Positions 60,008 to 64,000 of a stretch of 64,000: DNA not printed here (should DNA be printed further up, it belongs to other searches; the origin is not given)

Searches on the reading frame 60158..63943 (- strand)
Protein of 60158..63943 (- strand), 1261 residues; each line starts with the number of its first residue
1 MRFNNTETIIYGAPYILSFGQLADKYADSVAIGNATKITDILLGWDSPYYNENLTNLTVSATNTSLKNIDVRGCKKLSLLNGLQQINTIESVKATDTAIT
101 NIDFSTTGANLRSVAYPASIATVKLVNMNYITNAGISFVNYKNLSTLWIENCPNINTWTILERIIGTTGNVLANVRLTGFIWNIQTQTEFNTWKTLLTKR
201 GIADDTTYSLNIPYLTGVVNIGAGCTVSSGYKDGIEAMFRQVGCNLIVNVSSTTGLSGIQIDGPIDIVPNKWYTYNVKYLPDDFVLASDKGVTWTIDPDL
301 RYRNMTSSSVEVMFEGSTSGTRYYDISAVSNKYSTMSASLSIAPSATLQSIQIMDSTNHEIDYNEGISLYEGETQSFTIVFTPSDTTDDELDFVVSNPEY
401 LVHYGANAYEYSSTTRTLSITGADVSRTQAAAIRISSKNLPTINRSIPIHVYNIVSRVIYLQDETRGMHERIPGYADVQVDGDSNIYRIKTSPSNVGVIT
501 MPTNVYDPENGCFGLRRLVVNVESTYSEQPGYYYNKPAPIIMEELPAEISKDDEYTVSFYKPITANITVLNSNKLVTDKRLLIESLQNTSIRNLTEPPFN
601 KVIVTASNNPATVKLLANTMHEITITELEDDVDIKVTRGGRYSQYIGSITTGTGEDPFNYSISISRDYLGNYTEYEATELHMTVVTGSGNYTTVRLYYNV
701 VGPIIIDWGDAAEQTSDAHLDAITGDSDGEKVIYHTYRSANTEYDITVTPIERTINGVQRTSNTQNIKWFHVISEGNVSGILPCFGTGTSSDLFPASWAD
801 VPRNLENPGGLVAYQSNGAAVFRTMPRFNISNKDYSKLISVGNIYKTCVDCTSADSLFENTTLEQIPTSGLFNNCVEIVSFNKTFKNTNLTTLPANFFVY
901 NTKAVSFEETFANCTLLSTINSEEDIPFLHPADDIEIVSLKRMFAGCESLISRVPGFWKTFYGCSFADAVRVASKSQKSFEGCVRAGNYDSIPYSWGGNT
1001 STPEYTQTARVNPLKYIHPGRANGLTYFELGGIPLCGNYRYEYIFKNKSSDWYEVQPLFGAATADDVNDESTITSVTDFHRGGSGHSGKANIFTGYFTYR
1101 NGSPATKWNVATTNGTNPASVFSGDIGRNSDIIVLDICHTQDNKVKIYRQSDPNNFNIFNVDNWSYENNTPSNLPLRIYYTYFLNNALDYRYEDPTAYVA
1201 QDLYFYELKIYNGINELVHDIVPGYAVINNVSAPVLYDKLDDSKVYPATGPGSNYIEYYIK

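Call 30: search_protein_families(library=phrogs, proteins=[window:60158-63943:-], max_evalue=0.00001)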
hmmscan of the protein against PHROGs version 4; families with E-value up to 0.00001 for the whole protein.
window:60158-63943:- (1261 aa): 1 family
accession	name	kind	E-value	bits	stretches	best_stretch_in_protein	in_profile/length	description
phrog_9915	-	unknown function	2.2e-10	39.5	1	843-960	1642-1752/1813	-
